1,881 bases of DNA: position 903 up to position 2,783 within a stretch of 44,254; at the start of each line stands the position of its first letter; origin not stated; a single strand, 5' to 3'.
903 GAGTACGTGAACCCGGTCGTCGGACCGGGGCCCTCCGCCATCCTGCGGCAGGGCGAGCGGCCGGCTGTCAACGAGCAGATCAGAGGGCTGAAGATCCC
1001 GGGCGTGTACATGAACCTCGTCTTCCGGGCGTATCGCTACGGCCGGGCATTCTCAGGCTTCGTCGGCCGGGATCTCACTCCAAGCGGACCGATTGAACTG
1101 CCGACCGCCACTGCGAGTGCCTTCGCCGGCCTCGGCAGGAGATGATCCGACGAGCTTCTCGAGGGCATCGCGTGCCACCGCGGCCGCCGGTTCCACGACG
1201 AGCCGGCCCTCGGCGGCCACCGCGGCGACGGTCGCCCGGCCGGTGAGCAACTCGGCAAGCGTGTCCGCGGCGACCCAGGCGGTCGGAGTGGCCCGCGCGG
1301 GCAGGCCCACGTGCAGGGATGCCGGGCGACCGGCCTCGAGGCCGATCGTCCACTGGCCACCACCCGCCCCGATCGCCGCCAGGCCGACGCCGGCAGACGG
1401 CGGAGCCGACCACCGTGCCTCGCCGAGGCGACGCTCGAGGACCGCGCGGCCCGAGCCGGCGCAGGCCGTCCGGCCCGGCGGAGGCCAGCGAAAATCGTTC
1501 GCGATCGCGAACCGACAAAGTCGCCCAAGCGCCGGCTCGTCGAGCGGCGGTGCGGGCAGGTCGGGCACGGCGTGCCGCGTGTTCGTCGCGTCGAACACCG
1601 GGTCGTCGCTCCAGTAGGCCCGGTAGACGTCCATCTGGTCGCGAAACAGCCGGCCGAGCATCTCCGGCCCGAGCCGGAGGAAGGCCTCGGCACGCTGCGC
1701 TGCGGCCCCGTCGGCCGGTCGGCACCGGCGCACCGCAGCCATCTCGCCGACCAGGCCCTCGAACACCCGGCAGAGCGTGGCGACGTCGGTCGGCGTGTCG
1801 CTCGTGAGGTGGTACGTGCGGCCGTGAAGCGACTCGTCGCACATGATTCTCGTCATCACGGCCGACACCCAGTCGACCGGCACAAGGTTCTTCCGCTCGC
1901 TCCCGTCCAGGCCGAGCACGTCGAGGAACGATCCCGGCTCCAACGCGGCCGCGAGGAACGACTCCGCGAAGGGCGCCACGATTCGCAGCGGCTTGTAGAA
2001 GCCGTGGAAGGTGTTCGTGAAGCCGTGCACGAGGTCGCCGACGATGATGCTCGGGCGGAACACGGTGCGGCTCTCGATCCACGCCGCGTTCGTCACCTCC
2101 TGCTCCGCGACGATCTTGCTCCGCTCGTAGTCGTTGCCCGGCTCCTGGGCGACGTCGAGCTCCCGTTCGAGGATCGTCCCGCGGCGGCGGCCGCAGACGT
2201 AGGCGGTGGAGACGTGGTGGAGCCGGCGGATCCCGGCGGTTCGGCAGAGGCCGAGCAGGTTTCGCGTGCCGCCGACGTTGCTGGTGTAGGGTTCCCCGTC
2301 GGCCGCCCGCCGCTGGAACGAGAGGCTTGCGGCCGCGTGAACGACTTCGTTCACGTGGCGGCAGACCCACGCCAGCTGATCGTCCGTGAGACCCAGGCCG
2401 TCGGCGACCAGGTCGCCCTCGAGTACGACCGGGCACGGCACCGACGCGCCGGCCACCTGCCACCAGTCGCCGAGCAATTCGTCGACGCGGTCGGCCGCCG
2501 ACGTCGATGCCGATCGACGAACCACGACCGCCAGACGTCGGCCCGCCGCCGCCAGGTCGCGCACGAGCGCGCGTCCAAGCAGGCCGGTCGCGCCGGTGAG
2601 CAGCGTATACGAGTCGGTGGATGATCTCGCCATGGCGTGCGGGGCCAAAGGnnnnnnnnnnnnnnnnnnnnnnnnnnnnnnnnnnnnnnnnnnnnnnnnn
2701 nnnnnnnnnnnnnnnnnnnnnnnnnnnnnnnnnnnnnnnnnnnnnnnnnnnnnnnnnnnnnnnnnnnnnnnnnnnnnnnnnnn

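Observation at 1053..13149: Self-contained reductive lipid cassette: one-polypeptide Pfa/Hgl-like PKS coupled to PPTase, FabL-type trans-ER and an R-domain/SCP2 release enzyme, with a divergent condensation-like acyltransferase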

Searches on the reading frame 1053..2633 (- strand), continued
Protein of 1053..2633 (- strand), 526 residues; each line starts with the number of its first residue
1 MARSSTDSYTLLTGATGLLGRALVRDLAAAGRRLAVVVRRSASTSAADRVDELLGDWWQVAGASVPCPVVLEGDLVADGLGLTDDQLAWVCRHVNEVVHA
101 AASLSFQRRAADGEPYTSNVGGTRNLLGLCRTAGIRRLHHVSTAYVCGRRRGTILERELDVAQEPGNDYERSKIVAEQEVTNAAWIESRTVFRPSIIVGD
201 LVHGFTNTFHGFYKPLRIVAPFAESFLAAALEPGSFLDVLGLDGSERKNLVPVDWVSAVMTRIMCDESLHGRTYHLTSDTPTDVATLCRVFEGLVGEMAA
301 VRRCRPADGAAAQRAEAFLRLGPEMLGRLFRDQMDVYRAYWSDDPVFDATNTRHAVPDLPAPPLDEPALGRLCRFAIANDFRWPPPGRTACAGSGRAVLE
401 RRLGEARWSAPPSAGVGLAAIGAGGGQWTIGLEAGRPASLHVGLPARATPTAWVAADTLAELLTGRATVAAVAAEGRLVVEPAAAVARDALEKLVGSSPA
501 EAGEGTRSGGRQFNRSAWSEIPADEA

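Call 37: search_protein_families(library=pfam, alignment_id=A1, max_evalue=1)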
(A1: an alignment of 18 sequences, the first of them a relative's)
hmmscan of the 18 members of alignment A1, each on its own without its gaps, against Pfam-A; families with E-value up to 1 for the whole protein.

A. member 1, P0001 (526 aa): 12 families
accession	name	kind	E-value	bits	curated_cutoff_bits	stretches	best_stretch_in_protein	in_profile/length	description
PF07993.18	NAD_binding_4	-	5.4e-38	131.1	20.1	1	12-259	1-257/258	Male sterility protein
PF01370.27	Epimerase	-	3.1e-20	73.1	20.9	1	11-199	2-174/240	NAD dependent epimerase/dehydratase family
PF01073.25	3Beta_HSD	-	3.2e-13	49.8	22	1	12-184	2-161/280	3-beta hydroxysteroid dehydrogenase/isomerase family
PF04321.23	RmlD_sub_bind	-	1.7e-10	40.9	27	2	96-209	54-163/287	RmlD substrate binding domain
PF16363.11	GDP_Man_Dehyd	-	7.6e-10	39.2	27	1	11-182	1-166/332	GDP-mannose 4,6 dehydratase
PF08659.16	KR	-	0.00041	20.8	22.6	1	10-56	3-51/180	KR domain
PF13460.12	NAD_binding_10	-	0.0079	16.5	27.2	1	14-50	1-41/184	NAD(P)H-binding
PF13530.11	SCP2_2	-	0.058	14.4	23.2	1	423-491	29-93/105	Sterol carrier protein domain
PF02719.21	Polysacc_synt_2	-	0.076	12.6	20.2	1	11-143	2-128/293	Polysaccharide biosynthesis protein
PF05368.20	NmrA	-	0.13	12.3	27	1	10-48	5-43/298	NmrA-like family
PF00106.31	adh_short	-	0.19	11.6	26.6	1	11-44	4-37/195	short chain dehydrogenase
PF06256.17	Nucleo_LEF-12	-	0.29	11.5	27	1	77-100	35-58/164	Nucleopolyhedrovirus LEF-12 protein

B. families by the number of members that match (of 18 scanned): 18 families
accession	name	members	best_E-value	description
PF07993.18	NAD_binding_4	18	2.1e-42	Male sterility protein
PF01370.27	Epimerase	18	6.6e-22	NAD dependent epimerase/dehydratase family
PF01073.25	3Beta_HSD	18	1.5e-14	3-beta hydroxysteroid dehydrogenase/isomerase family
PF04321.23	RmlD_sub_bind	18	1.7e-10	RmlD substrate binding domain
PF16363.11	GDP_Man_Dehyd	18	1.9e-10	GDP-mannose 4,6 dehydratase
PF13460.12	NAD_binding_10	18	3.6e-06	NAD(P)H-binding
PF08659.16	KR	18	4.3e-06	KR domain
PF02719.21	Polysacc_synt_2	18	5.1e-06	Polysaccharide biosynthesis protein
PF05368.20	NmrA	18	4.7e-05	NmrA-like family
PF00106.31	adh_short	9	0.0043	short chain dehydrogenase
PF13530.11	SCP2_2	7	6.7e-05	Sterol carrier protein domain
PF02036.22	SCP2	2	0.026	SCP-2 sterol transfer family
PF04239.17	DUF421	2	0.31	YetF C-terminal domain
PF14864.11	Alkyl_sulf_C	1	0.0047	Alkyl sulfatase C-terminal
PF24429.1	CSLinker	1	0.0049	CSLinker motif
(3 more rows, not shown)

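Call 38: search_protein_families(library=pfam, proteins=[L001:11591-12730:-], max_evalue=0.01)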
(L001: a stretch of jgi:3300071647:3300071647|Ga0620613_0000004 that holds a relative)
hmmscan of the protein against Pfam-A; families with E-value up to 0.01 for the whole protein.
L001:11591-12730:- (379 aa): 2 families
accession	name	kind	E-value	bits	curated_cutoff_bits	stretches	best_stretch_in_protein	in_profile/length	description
PF00848.25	Ring_hydroxyl_A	-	2.9e-26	93.1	24.9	1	175-362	9-202/208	Ring hydroxylating alpha subunit (catalytic domain)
PF00355.32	Rieske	-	1.2e-15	57.6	20.3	1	35-119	2-85/88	Rieske [2Fe-2S] domain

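Call 75: search_protein_families(library=ncbifam, proteins=[L001:11591-12730:-, L002:3501-4640:+, L007:6563-8152:-], max_evalue=0.00001)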
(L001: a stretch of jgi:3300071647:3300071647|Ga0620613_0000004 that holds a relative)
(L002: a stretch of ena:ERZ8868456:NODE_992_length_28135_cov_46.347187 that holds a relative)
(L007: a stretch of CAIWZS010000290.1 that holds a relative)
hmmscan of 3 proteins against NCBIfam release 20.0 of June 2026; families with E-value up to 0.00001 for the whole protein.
L001:11591-12730:- (379 aa): 5 families
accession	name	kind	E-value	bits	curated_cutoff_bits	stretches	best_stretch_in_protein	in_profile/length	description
NF058607.1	GlBtMonoOxGbcA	equivalog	2.9e-26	91.9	670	1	4-205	25-226/420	glycine betaine monooxygenase oxygenase subunit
NF042946.1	3PPDioc_HcaE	equivalog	5.7e-26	91.5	830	1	12-224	16-238/450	3-phenylpropionate/cinnamic acid dioxygenase subunit alpha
TIGR03228.1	anthran_1_2_A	equivalog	7.7e-21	74.3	671.9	1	10-201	14-213/438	anthranilate 1,2-dioxygenase large subunit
NF041684.1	ant_diox_AndAc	equivalog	5.4e-20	71.4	750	1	16-201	27-222/418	anthranilate 1,2-dioxygenase large subunit AndAc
TIGR03229.1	benzo_1_2_benA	equivalog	2.5e-16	59.6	780.95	1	5-201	9-215/433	benzoate 1,2-dioxygenase large subunit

L002:3501-4640:+ (379 aa): 6 families
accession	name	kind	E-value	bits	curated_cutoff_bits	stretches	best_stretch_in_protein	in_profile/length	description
NF058607.1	GlBtMonoOxGbcA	equivalog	8.8e-32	110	670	1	13-208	32-226/420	glycine betaine monooxygenase oxygenase subunit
NF042946.1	3PPDioc_HcaE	equivalog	6.9e-23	81.4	830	1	17-203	19-213/450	3-phenylpropionate/cinnamic acid dioxygenase subunit alpha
NF041684.1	ant_diox_AndAc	equivalog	1.4e-21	76.6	750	1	14-204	23-222/418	anthranilate 1,2-dioxygenase large subunit AndAc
TIGR03229.1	benzo_1_2_benA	equivalog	1.1e-19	70.7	780.95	1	17-205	19-216/433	benzoate 1,2-dioxygenase large subunit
TIGR03228.1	anthran_1_2_A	equivalog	1.6e-18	66.7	671.9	1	21-206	23-215/438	anthranilate 1,2-dioxygenase large subunit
NF052579.1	BetMthstMoxSdmAMthl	equivalog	8.9e-08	31.5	600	1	36-114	17-94/351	4beta-methylsterol monooxygenase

L007:6563-8152:- (529 aa): 0 families

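Call 79: search_protein_families(library=pfam, proteins=[L072:11508-12878:+, L072:12842-14344:+, L072:14344-15765:+, L072:15821-18313:+, L072:18329-19792:+, L072:7345-8046:+], max_evalue=0.001)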
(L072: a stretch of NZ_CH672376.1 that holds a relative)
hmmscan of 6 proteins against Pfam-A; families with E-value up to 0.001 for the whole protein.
L072:11508-12878:+ (456 aa): 1 family
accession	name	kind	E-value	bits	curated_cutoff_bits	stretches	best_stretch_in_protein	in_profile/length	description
PF00202.27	Aminotran_3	-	4e-60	204.1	30.5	1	47-424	8-375/403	Aminotransferase class-III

L072:12842-14344:+ (500 aa): 2 families
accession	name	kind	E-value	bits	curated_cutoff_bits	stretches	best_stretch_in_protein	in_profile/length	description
PF00501.34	AMP-binding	-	2e-36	126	29.9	1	39-369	18-384/384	AMP-binding enzyme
PF13193.12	AMP-binding_C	-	1.2e-10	42.6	24.5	1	420-493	1-76/76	AMP-binding enzyme C-terminal domain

L072:14344-15765:+ (473 aa): 2 families
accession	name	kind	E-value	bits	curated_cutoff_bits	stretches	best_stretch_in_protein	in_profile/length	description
PF00668.25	Condensation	-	3.7e-11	42.8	30.6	1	54-182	30-172/456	Condensation domain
PF03007.21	WS_DGAT_cat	-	4.8e-05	23.7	23.6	1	139-216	127-201/263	Wax ester synthase/diacylglycerol acyltransferase catalytic domain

L072:15821-18313:+ (830 aa): 4 families
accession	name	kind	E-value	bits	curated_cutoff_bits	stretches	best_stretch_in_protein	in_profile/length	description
PF07583.16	PSCyt2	-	7.3e-47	160.5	29.8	1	171-361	1-206/209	Protein of unknown function (DUF1549)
PF07587.16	PSD1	-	8.2e-40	137.2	28.5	2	401-524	4-132/244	Protein of unknown function (DUF1553)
PF07635.16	PSCyt1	-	5.3e-10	40.2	22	1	63-117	1-59/59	Planctomycete cytochrome C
PF13442.11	Cytochrome_CBB3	-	0.0003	21.5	27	0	58-133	9-68/68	Cytochrome C oxidase, cbb3-type, subunit III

L072:18329-19792:+ (487 aa): 1 family
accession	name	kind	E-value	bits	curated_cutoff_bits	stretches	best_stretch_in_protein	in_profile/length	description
PF07394.17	DUF1501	-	2e-75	254.8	27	1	56-485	2-389/390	Protein of unknown function (DUF1501)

L072:7345-8046:+ (233 aa): 1 family
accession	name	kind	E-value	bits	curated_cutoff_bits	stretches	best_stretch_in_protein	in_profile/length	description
PF01648.25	ACPS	-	1.5e-09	38.3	25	1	116-190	1-88/111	4'-phosphopantetheinyl transferase superfamily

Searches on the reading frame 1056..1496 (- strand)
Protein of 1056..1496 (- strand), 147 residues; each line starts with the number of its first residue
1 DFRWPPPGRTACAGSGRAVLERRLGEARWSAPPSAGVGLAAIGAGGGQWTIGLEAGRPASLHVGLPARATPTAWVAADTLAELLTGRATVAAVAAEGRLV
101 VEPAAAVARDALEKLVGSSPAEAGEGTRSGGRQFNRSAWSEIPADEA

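Call 21: search_protein_families(library=pfam, proteins=[window:1056-1496:-], max_evalue=10)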
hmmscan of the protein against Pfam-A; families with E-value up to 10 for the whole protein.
window:1056-1496:- (147 aa): 1 family
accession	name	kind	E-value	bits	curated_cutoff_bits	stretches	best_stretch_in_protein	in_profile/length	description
PF13530.11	SCP2_2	-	0.011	16.8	23.2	1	44-113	29-94/105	Sterol carrier protein domain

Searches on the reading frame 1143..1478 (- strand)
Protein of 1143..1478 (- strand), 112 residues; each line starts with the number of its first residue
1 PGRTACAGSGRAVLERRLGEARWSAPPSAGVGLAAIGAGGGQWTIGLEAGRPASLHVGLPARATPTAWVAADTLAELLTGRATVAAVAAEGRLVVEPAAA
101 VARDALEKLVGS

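Call 86: search_solved_structures(query=A5, max_evalue=10)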
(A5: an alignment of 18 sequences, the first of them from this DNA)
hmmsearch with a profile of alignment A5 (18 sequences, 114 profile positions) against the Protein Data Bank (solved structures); distinct sequences matched with E-value up to 10: 1.
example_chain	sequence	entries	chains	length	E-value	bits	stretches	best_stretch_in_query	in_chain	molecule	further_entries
6pok_A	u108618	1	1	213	0.44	13.9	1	35-87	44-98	Roundabout homolog 3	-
